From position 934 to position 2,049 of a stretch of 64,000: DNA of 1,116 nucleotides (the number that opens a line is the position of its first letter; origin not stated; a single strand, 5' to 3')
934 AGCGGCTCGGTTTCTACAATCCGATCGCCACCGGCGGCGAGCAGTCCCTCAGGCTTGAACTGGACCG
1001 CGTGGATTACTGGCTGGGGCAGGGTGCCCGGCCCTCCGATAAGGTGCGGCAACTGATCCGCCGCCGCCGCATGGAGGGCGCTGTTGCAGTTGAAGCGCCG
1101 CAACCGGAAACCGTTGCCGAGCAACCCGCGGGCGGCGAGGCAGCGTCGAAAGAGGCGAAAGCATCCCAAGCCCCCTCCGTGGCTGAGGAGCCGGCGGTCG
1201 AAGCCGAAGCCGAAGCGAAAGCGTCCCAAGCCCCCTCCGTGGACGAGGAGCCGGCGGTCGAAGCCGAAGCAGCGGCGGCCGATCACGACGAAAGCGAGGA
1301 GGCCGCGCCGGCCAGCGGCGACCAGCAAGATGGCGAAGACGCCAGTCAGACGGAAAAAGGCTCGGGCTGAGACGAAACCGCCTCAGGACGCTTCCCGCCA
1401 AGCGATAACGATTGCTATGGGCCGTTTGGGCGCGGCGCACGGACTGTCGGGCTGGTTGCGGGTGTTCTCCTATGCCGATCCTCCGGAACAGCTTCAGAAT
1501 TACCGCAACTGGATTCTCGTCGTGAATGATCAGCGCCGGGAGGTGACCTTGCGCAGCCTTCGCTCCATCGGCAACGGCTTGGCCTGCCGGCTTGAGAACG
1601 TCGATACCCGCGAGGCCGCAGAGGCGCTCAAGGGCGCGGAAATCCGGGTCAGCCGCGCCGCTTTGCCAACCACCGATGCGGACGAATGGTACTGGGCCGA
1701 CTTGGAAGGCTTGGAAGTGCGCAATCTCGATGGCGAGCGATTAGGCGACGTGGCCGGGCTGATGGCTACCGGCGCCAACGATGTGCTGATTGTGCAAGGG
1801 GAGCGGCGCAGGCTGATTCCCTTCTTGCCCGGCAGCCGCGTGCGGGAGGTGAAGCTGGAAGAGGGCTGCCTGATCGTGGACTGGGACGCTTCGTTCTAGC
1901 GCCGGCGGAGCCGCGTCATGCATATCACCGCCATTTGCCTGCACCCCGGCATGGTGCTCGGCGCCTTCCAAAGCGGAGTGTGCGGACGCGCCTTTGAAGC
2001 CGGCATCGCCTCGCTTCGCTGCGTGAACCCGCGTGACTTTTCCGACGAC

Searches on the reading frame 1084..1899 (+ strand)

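Call 82: search_protein_families(library=pfam, proteins=[window:1084-1899:+], max_evalue=0.001)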
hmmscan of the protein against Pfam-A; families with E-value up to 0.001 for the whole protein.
window:1084-1899:+ (271 aa): 3 families
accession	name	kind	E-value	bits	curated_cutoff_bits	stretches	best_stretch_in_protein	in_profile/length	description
PF01782.24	RimM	-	5.6e-23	81.4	23.5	1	112-192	2-83/84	RimM N-terminal domain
PF05239.21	PRC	-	7.4e-07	29.5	21.2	1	201-266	3-72/78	PRC-barrel domain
PF24986.1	PRC_RimM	-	3.9e-06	26.9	27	1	204-267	1-65/69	RimM PRC barrel domain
